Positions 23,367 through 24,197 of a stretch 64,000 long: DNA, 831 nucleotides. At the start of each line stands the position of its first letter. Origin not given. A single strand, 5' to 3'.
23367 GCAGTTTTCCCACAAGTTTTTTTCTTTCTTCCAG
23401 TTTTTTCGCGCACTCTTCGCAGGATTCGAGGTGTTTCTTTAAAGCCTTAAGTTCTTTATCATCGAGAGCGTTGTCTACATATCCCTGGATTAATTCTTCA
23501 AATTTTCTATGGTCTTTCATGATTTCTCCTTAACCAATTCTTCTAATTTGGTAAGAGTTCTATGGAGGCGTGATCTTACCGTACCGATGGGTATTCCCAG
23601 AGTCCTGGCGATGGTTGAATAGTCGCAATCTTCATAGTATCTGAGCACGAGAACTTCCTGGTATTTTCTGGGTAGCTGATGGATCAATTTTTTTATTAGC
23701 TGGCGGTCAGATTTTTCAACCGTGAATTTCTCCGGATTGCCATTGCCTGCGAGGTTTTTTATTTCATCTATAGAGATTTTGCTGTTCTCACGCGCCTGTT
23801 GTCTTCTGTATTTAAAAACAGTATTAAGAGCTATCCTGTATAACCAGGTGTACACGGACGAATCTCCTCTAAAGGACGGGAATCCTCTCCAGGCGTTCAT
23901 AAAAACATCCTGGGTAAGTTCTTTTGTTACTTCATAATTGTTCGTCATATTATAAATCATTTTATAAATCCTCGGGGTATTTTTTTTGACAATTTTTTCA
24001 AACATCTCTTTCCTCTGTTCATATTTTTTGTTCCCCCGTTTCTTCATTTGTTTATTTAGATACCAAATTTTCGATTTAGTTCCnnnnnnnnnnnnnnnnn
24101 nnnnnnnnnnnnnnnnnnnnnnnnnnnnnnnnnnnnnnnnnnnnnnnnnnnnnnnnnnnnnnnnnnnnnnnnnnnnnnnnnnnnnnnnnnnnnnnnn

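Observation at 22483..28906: RpoE-like ECF sigma/anti-sigma operon with a thrice-repeated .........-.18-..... promoter linking it to a secreted serpin and lipoproteins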

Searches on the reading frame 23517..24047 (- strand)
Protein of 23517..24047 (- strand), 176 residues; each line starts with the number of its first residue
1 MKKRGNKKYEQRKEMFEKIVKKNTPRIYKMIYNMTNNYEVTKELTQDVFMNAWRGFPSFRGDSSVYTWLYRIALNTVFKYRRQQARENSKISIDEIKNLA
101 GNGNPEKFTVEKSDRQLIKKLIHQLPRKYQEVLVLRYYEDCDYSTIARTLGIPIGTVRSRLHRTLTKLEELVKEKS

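Call 7: search_protein_families(library=pfam, proteins=[window:23517-24047:-], max_evalue=0.01)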
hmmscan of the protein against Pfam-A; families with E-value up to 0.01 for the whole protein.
window:23517-24047:- (176 aa): 3 families
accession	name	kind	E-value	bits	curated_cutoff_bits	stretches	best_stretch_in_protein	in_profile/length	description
PF08281.18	Sigma70_r4_2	-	1.1e-17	63.8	25.7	1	116-168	2-54/54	Sigma-70, region 4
PF04542.20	Sigma70_r2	-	4e-14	52.6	24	1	20-86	2-70/71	Sigma-70 region 2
PF04545.22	Sigma70_r4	-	5e-13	48.8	24.1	1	122-168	2-48/50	Sigma-70, region 4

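Call 8: search_protein_families(library=ncbifam, proteins=[window:23517-24047:-], max_evalue=0.01)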
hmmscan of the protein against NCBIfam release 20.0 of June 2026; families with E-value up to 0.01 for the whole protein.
window:23517-24047:- (176 aa): 93 families (the best 25 are shown)
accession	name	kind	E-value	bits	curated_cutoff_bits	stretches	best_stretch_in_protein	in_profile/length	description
TIGR02937.1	sigma70-ECF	superfamily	2.8e-31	108.4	42.9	1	16-170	3-163/165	sigma-70 family RNA polymerase sigma factor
NF009171.0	PRK12518.1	equivalog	4.2e-31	108.2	208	1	12-174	25-186/191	RNA polymerase sigma factor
NF008888.0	PRK11922.1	equivalog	3.7e-30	105.3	204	1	10-174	26-198/231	RNA polymerase sigma factor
TIGR02939.1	RpoE_Sigma70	equivalog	4.2e-29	101.9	236.15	1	12-169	18-183/190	RNA polymerase sigma factor RpoE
NF006930.0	PRK09415.1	subfamily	1.5e-28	99.8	198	1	8-174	10-177/179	RNA polymerase factor sigma C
TIGR02950.1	SigM_subfam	subfamily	1.7e-28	99.5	147.95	1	17-172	3-158/159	RNA polymerase sigma factor, SigM family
TIGR02985.1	Sig70_bacteroi1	subfamily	3.9e-27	95.5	126.4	1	15-170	2-160/162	RNA polymerase sigma-70 factor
TIGR02983.1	SigE-fam_strep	subfamily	5.6e-26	91.4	141.55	1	11-175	3-161/162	SigE family RNA polymerase sigma factor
NF009195.0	PRK12543.1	subfamily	7.8e-26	90.7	197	1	10-171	16-177/192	RNA polymerase sigma factor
NF007216.0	PRK09638.1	equivalog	2.4e-25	89.3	194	1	13-172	17-174/180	RNA polymerase sigma factor SigY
NF009166.1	PRK12513.1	equivalog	1.2e-24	87.1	206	1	14-174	22-188/193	RNA polymerase sigma factor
NF007223.0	PRK09641.1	equivalog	5.7e-24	85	209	1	11-170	15-182/187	RNA polymerase sigma factor SigW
NF009185.0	PRK12533.1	equivalog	7.5e-24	84.6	248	1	10-175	25-196/231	RNA polymerase sigma factor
TIGR02989.1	Sig-70_gvs1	subfamily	3.4e-23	82.3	124.55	1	15-170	2-156/158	RNA polymerase sigma-70 factor, Rhodopirellula/Verrucomicrobium family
NF058625.1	sigma_PG0214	equivalog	3.6e-23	82.1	130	1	13-174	3-163/170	GFO_1088 family ECF-type sigma factor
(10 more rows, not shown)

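Call 12: find_homologous_proteins(query=window:23517-24047:-, max_evalue=1e-20)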
Query window:23517-24047:- (176 aa): 168 proteins with E <= 1e-20 among 1231 candidates; the best 120 are listed.
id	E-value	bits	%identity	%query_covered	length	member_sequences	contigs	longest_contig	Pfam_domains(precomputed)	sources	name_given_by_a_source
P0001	3.9e-102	357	100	92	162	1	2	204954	PF04545.23,PF04542.21,PF08281.19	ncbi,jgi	-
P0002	1.1e-97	343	89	100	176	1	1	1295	PF04545.23,PF04542.21,PF08281.19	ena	-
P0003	4.6e-94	331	87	99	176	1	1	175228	PF04545.23,PF04542.21,PF08281.19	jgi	jgi:RNA polymerase sigma-70 factor (ECF subfamily)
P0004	4.1e-93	328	85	100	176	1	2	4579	PF04545.23,PF04542.21,PF08281.19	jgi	jgi:RNA polymerase sigma-70 factor, ECF subfamily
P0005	9.6e-90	317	88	92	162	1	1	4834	PF04545.23,PF04542.21,PF08281.19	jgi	-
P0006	5.0e-89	314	88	92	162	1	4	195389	PF04545.23,PF04542.21,PF08281.19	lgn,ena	-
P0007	3.0e-87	309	81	99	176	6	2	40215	PF04545.23,PF04542.21,PF08281.19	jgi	-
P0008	1.9e-85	303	85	92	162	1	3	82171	PF04545.23,PF04542.21,PF08281.19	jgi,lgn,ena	-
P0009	2.4e-85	302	85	92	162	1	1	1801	PF04545.23,PF04542.21,PF08281.19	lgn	-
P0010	4.1e-85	302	78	99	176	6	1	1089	PF04545.23,PF04542.21,PF08281.19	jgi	jgi:RNA polymerase sigma-70 factor (ECF subfamily)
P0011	2.4e-84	299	82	92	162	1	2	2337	PF04545.23,PF04542.21,PF08281.19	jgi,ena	-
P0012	3.9e-84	298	77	99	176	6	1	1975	PF04545.23,PF04542.21,PF08281.19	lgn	-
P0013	4.3e-84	298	77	99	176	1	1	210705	PF04545.23,PF04542.21,PF08281.19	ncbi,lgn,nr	ncbi:sigma-70 family RNA polymerase sigma factor [candidate division WOR-3 bacterium]|nr:sigma-70 fa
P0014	5.7e-84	298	77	99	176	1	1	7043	PF04545.23,PF04542.21,PF08281.19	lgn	-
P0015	4.3e-83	295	75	99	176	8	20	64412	PF04545.23,PF04542.21,PF08281.19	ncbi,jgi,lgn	-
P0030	1.0e-71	258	67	99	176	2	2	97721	PF04545.23,PF04542.21,PF08281.19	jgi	jgi:RNA polymerase sigma factor (sigma-70 family)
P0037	3.5e-68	247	66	99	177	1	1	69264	PF04545.23,PF04542.21,PF08281.19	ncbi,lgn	ncbi:MAG: sigma-70 family RNA polymerase sigma factor [candidate division WOR-3 bacterium]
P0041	3.1e-58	214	61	95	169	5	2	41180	PF04545.23,PF04542.21,PF08281.19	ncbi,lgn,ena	-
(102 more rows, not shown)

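Call 14: find_related_loci(query=A1, collection=genome_contigs, flank=10000)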
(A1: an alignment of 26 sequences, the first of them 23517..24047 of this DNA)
Query A1 (176 aa) in genome_contigs; peptide patterns used: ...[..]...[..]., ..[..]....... (x = any residue, [..] = any of these).
599 stretches matched a pattern (row limit reached: there are more); 586 encode a relative of the query (tblastn E <= 1e-3); the best 80 are kept; 80 distinct loci.
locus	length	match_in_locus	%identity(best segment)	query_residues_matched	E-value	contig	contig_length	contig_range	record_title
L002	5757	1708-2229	77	1-174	4e-89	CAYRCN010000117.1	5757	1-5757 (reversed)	MAG TPA_asm: uncultured bacterium isolate binchicken_co89_629 genome assembly, contig: NODE_30074_length_5757_cov_8.3286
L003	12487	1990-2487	74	1-166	2e-84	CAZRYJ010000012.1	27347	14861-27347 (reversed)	MAG TPA_asm: uncultured bacterium isolate SRP214966_co4_28 genome assembly, contig: NODE_1276_length_27347_cov_21.896013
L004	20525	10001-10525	71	1-175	1e-79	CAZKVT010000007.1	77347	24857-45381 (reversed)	MAG TPA_asm: uncultured bacterium isolate binchicken_co262_311 genome assembly, contig: NODE_199_length_77347_cov_20.546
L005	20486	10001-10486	39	12-163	7e-31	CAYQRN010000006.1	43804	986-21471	MAG TPA_asm: uncultured Planctomycetia bacterium isolate binchicken_co16_337 genome assembly, contig: NODE_1430_length_4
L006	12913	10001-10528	35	10-173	1e-29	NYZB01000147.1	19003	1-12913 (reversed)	MAG: Deltaproteobacteria bacterium isolate ARS66 MHASMcontig_424122, whole genome shotgun sequence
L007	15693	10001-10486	36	16-174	2e-29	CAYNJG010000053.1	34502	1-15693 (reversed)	MAG TPA_asm: uncultured Pirellulaceae bacterium isolate SRP114822_co2_77 genome assembly, contig: NODE_1041_length_34502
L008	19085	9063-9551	35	16-173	2e-26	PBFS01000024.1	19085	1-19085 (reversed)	MAG: Gammaproteobacteria bacterium isolate SP3089 MHASMcontig_1146622, whole genome shotgun sequence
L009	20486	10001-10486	33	14-173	2e-26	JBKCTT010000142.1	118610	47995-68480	MAG: Pirellula sp. isolate samp_2047_concoct_2026 samp_2047_2028039, whole genome shotgun sequence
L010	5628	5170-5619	35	14-164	3e-26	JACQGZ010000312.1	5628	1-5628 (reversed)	MAG: Armatimonadetes bacterium isolate NC_groundwater_1086_Ag_S2p5_69_74 S_2p5_S6_coassembly_k141_4789220, whole genome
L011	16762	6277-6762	36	10-173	2e-25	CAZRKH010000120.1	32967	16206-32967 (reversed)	MAG TPA_asm: uncultured Chitinophagaceae bacterium isolate SRP067234_co1_348 genome assembly, contig: k99_67314, whole g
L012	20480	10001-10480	33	13-163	2e-25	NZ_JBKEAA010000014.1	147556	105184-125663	MAG: Castellaniella sp. isolate VLC_110 c_000000662533, whole genome shotgun sequence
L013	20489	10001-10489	35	13-174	3e-25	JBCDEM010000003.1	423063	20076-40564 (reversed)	MAG: Planctomycetota bacterium isolate P01_G01_bin.64 k141_2819942_length_423063_cov_21.9462, whole genome shotgun seque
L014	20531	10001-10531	33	1-176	3e-25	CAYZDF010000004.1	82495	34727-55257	MAG TPA_asm: uncultured Gracilibacteraceae bacterium isolate binchicken_co168_128 genome assembly, contig: NODE_395_leng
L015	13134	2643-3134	29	16-176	2e-23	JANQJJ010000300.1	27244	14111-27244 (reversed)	MAG: Pirellulaceae bacterium isolate PL25a_bin.111 k99_630797, whole genome shotgun sequence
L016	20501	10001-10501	35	13-170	7e-25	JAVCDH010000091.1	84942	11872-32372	MAG: Candidatus Euphemobacter frigidus isolate MAG_3300031227_11 Ga0307928_10000018, whole genome shotgun sequence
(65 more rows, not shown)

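Call 21: find_encoding_contigs(protein=P0037, flank=10000, max_places=2)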
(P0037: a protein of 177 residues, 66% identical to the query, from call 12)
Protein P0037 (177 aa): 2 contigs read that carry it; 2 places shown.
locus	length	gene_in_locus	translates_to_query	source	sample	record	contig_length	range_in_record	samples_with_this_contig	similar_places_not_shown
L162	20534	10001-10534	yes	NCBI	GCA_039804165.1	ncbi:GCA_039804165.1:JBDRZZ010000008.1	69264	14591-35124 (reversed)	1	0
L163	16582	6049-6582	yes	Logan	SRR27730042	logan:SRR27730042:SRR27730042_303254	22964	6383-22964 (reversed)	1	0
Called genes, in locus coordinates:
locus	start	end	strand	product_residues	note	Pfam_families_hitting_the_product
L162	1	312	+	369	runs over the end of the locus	PF04055:Radical_SAM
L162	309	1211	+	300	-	PF00005:ABC_tran, PF13304:AAA_21 (faint)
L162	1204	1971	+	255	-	PF12679:ABC2_membrane_2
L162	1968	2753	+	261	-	-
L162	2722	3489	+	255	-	PF13847:Methyltransf_31, PF08241:Methyltransf_11, PF08242:Methyltransf_12, PF13649:Methyltransf_25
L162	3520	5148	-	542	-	PF00118:Cpn60_TCP1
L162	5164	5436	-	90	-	PF00166:Cpn10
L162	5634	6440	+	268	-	-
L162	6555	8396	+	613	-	PF00324:AA_permease, PF13520:AA_permease_2, PF00359:PTS_EIIA_2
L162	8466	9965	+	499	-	-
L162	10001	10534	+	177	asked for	PF04542:Sigma70_r2, PF08281:Sigma70_r4_2, PF04545:Sigma70_r4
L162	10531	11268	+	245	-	PF13490:zf-HC2 (weak)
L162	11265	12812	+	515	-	-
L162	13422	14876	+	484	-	PF13353:Fer4_12, PF04055:Radical_SAM, PF13186:SPASM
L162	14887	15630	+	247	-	PF13483:Lactamase_B_3, PF12706:Lactamase_B_2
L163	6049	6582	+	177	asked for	PF04542:Sigma70_r2, PF08281:Sigma70_r4_2, PF04545:Sigma70_r4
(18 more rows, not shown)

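Call 22: find_encoding_contigs(protein=P0041, flank=10000, max_places=2)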
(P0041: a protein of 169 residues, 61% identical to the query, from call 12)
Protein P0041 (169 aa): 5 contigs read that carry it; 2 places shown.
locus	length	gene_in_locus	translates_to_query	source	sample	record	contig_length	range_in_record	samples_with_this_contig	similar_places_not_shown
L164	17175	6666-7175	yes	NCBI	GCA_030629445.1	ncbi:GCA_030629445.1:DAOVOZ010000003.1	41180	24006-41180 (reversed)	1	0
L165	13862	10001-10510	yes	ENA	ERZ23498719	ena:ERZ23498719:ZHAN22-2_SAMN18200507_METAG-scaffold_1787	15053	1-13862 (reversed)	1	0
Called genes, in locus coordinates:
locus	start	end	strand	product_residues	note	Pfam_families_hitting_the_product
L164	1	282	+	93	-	?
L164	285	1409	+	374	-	PF13439:Glyco_transf_4 (weak), PF00534:Glycos_transf_1, PF13692:Glyco_trans_1_4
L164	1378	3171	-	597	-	PF00664:ABC_membrane, PF00005:ABC_tran, PF02463:SMC_N (weak)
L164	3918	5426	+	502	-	-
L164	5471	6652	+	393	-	PF04773:FecR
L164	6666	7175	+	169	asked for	PF04542:Sigma70_r2, PF08281:Sigma70_r4_2, PF04545:Sigma70_r4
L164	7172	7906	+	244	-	PF13490:zf-HC2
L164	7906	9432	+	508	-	PF02368:Big_2 (faint)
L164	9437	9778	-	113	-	PF10861:DUF2784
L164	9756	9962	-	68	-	-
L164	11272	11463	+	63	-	PF00830:Ribosomal_L28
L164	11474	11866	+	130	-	PF04463:2-thiour_desulf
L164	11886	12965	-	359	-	PF00712:DNA_pol3_beta, PF02767:DNA_pol3_beta_2, PF02768:DNA_pol3_beta_3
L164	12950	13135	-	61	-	-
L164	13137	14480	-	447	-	PF11638:DnaA_N, PF00308:Bac_DnaA, PF00004:AAA (weak), PF01695:IstB_IS21, PF08299:Bac_DnaA_C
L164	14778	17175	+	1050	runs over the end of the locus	PF00015:MCPsignal, PF00496:SBP_bac_5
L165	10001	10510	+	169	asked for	PF04542:Sigma70_r2, PF08281:Sigma70_r4_2, PF04545:Sigma70_r4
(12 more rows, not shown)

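Call 23: find_encoding_contigs(protein=P0030, flank=10000, max_places=2)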
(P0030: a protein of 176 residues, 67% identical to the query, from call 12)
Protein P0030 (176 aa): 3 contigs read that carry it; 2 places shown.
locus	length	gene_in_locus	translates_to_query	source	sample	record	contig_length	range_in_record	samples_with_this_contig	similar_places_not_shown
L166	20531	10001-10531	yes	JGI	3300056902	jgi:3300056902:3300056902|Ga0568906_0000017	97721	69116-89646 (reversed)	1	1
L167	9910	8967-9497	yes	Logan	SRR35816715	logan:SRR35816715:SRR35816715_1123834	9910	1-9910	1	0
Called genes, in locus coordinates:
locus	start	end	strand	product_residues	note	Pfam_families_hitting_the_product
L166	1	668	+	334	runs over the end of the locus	-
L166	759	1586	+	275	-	PF12849:PBP_like_2, PF01547:SBP_bac_1 (weak), PF13531:SBP_bac_11, PF12727:PBP_like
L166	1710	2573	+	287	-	PF00528:BPD_transp_1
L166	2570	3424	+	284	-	PF00528:BPD_transp_1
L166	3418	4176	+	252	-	PF00005:ABC_tran, PF02463:SMC_N (weak), PF13401:AAA_22 (weak), PF13304:AAA_21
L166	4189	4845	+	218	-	PF01895:PhoU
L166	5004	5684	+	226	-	PF00072:Response_reg, PF00486:Trans_reg_C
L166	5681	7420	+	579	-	PF16736:sCache_like (weak), PF00672:HAMP, PF13426:PAS_9 (faint), PF00512:HisKA, PF02518:HATPase_c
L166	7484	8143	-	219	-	PF00702:Hydrolase, PF08282:Hydrolase_3 (faint), PF12710:HAD, PF13419:HAD_2, PF13242:Hydrolase_like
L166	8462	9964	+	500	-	-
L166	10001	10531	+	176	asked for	PF04542:Sigma70_r2, PF08281:Sigma70_r4_2, PF04545:Sigma70_r4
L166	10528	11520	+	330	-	PF13490:zf-HC2 (weak)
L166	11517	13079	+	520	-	-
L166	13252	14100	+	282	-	PF00350:Dynamin_N (faint), PF01926:MMR_HSR1, PF02421:FeoB_N, PF03193:RsgA_GTPase (faint), PF10662:PduV-EutP, PF00009:GTP_EFTU, PF16897:MMR_HSR1_Xtn (weak), PF07650:KH_2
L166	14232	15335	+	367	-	PF24568:CC_PcsB, PF01551:Peptidase_M23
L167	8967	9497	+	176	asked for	PF04542:Sigma70_r2, PF08281:Sigma70_r4_2, PF04545:Sigma70_r4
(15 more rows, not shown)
